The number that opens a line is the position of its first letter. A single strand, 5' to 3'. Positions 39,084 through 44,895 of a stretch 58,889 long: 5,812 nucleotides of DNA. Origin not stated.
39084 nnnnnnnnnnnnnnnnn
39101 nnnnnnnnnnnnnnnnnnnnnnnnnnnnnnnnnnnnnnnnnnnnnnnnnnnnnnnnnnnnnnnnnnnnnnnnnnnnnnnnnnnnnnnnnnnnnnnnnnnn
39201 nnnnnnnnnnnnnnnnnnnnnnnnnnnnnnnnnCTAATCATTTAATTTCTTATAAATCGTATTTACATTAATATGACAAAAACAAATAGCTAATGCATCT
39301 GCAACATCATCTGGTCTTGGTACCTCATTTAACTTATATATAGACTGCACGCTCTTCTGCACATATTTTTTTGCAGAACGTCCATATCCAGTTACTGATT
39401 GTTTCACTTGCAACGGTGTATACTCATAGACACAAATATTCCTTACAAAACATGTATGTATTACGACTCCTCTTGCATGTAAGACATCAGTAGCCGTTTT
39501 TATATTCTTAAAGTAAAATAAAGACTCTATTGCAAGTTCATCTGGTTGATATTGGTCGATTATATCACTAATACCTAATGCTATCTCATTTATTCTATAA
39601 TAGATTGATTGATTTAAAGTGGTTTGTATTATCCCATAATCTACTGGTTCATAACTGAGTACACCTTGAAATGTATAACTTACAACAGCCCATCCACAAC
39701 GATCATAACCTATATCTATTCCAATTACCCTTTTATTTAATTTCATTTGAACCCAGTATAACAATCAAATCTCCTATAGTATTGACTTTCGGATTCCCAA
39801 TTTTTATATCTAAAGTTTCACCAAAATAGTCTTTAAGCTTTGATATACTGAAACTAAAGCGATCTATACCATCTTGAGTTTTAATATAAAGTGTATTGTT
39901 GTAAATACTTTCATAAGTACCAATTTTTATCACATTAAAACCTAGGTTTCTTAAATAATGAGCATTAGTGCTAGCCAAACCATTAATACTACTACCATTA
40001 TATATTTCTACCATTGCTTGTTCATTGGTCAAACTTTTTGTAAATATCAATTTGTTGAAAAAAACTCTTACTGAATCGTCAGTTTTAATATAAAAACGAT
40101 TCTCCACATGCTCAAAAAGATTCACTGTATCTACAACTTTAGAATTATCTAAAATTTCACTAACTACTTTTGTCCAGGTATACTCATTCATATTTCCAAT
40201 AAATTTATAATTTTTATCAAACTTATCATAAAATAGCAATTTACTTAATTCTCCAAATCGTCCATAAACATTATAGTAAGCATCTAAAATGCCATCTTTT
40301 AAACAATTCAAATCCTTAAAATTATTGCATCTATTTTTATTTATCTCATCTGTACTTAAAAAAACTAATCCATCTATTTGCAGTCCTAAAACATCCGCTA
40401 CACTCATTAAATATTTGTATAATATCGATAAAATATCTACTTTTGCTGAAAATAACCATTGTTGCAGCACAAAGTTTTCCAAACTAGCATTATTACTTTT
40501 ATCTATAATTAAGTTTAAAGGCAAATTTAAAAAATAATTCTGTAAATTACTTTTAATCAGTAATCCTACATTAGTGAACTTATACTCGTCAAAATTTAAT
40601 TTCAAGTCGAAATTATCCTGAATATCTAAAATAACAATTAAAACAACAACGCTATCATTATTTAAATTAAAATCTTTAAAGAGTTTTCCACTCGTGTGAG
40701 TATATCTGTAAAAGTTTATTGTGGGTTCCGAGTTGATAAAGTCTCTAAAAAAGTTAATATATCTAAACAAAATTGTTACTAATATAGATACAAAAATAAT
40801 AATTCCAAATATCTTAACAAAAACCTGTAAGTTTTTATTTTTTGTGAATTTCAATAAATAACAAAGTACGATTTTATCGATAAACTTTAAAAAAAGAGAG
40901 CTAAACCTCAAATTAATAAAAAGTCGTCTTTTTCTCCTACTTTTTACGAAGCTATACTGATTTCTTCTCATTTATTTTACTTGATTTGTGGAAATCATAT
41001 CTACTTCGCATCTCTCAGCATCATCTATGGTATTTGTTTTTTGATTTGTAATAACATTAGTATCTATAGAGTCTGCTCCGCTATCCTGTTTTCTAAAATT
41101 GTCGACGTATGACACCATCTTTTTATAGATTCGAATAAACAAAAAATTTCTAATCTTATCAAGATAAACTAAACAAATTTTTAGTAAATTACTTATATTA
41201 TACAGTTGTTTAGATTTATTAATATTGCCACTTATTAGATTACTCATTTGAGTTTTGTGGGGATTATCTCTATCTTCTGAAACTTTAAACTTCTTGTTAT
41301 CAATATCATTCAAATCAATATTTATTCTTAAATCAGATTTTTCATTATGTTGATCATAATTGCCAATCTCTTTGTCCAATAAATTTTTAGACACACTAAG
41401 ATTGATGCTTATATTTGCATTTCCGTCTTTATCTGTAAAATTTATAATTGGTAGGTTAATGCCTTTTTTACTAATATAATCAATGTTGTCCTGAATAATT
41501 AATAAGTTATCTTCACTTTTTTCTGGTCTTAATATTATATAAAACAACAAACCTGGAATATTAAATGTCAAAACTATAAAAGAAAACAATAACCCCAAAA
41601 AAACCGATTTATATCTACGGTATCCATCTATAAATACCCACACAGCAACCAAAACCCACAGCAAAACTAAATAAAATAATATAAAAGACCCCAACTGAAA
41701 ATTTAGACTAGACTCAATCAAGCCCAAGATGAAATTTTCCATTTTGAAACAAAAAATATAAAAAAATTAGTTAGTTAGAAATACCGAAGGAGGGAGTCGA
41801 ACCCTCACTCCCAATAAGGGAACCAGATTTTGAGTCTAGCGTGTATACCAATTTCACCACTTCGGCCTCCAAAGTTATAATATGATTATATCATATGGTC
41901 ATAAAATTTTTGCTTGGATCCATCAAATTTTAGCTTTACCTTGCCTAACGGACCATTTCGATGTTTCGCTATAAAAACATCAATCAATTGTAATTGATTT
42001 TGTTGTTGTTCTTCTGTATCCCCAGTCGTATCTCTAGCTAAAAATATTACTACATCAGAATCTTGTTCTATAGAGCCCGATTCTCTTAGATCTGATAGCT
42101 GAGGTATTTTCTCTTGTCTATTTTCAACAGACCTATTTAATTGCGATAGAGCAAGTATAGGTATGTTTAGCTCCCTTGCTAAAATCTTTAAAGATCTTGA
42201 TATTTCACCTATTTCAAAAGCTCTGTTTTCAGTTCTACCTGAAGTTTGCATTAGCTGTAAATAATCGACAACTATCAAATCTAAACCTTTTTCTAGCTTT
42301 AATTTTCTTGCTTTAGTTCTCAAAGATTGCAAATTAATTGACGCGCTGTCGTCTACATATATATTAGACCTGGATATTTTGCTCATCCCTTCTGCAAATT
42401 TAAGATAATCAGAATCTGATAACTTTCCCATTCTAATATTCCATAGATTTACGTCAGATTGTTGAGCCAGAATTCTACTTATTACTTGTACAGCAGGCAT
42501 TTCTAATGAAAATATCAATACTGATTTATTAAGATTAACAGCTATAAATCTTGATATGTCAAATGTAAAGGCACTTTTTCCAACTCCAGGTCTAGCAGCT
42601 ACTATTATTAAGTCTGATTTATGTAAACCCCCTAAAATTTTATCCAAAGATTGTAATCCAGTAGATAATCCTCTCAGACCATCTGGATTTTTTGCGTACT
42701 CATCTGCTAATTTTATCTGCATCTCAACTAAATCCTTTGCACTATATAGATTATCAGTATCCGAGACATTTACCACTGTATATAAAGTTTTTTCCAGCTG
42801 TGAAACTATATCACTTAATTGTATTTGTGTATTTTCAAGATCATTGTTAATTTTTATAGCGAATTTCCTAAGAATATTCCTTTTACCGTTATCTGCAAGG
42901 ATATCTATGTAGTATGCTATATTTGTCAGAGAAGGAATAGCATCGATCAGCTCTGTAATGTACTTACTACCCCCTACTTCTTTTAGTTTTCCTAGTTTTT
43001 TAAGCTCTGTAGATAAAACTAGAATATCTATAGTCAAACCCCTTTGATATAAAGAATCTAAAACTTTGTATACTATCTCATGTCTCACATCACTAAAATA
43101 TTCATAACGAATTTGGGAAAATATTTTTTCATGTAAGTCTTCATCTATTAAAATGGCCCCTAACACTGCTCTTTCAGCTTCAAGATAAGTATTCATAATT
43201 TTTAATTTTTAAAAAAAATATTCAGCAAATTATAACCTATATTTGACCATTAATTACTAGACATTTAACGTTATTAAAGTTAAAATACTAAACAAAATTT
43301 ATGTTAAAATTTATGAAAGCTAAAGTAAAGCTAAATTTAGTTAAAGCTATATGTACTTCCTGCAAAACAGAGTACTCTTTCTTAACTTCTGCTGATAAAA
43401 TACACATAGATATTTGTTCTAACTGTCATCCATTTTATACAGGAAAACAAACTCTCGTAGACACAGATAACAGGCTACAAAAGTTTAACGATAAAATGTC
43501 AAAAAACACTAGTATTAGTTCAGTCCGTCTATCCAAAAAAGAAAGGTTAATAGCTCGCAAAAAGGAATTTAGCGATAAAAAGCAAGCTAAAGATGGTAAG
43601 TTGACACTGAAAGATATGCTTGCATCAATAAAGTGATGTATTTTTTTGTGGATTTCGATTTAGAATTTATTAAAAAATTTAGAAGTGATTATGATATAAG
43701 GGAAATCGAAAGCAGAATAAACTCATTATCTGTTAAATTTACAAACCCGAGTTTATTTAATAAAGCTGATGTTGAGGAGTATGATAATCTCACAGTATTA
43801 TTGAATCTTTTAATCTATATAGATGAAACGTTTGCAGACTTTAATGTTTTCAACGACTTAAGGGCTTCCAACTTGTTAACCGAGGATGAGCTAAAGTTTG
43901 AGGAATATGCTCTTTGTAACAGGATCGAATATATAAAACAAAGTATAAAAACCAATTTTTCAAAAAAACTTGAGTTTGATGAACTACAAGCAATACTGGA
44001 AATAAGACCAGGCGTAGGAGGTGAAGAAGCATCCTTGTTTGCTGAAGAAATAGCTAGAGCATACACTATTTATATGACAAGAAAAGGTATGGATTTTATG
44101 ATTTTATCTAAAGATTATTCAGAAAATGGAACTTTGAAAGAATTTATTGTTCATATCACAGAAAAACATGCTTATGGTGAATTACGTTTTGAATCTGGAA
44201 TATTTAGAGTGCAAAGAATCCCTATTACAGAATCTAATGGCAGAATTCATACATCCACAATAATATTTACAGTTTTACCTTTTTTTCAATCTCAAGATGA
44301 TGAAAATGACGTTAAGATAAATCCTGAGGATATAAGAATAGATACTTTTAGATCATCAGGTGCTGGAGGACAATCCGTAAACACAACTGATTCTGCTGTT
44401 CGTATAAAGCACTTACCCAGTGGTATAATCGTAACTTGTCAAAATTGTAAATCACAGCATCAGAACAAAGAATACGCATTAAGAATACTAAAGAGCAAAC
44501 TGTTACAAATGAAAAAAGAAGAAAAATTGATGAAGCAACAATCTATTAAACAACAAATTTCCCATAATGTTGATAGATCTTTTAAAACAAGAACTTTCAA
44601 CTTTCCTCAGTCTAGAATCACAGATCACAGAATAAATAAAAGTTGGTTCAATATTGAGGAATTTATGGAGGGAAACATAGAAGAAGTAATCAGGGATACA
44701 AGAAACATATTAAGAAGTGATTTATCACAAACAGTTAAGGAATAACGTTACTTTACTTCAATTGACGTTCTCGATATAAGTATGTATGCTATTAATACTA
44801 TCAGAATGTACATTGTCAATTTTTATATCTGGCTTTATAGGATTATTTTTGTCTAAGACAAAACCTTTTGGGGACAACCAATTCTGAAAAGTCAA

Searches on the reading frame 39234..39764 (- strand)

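Call 89: search_protein_families(library=pfam, proteins=[window:39234-39764:-], max_evalue=0.001)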
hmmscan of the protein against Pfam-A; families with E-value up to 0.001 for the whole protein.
window:39234-39764:- (176 aa): 1 family
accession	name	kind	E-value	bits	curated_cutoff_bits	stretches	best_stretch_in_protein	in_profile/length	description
PF02075.23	RuvC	-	5.8e-38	130.5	22.2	1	13-164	1-148/148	Crossover junction endodeoxyribonuclease RuvC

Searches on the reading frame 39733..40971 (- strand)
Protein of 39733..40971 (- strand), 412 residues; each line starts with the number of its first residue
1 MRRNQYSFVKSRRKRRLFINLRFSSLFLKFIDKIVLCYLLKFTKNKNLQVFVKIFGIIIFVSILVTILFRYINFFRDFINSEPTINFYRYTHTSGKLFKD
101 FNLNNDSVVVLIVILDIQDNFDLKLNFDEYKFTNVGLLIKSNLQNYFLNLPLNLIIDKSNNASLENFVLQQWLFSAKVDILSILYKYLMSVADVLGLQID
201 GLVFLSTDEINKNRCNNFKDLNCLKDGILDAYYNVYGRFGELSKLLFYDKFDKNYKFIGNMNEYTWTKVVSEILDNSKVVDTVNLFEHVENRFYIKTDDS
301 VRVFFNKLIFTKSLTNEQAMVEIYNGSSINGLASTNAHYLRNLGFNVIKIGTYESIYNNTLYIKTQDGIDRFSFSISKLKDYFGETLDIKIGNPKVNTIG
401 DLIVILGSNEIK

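Call 89: search_protein_families(library=pfam, proteins=[window:39733-40971:-], max_evalue=0.001)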
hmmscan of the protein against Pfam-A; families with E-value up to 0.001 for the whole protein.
window:39733-40971:- (412 aa): 1 family
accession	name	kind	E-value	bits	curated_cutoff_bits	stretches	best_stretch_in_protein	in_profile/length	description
PF13399.11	LytR_C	-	1.4e-07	32.7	22.2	1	320-408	3-84/86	LytR cell envelope-related transcriptional attenuator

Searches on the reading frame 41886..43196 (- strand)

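Call 89: search_protein_families(library=pfam, proteins=[window:41886-43196:-], max_evalue=0.001)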
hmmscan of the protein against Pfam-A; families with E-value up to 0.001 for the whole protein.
window:41886-43196:- (436 aa): 4 families
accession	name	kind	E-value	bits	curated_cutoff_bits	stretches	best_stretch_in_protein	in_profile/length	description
PF03796.21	DnaB_C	-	1.4e-96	323.3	27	1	176-432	1-254/255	DnaB-like helicase C terminal domain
PF00772.26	DnaB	-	3.6e-26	91.6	23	1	5-102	6-103/103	DnaB-like helicase N terminal domain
PF13481.12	AAA_25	-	9.3e-13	48.7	27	1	177-353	15-190/195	AAA domain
PF06745.19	ATPase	-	2.2e-06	27.7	26.6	1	178-336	2-151/231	KaiC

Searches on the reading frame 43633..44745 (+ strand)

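Call 89: search_protein_families(library=pfam, proteins=[window:43633-44745:+], max_evalue=0.001)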
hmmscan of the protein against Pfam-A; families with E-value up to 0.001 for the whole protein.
window:43633-44745:+ (370 aa): 2 families
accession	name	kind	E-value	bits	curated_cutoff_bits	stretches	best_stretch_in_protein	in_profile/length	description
PF03462.23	PCRF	-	7.9e-39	133.9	24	1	26-210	2-192/194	PCRF domain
PF00472.26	RF-1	-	2.2e-38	131.2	35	1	224-333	2-116/116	RF-1 domain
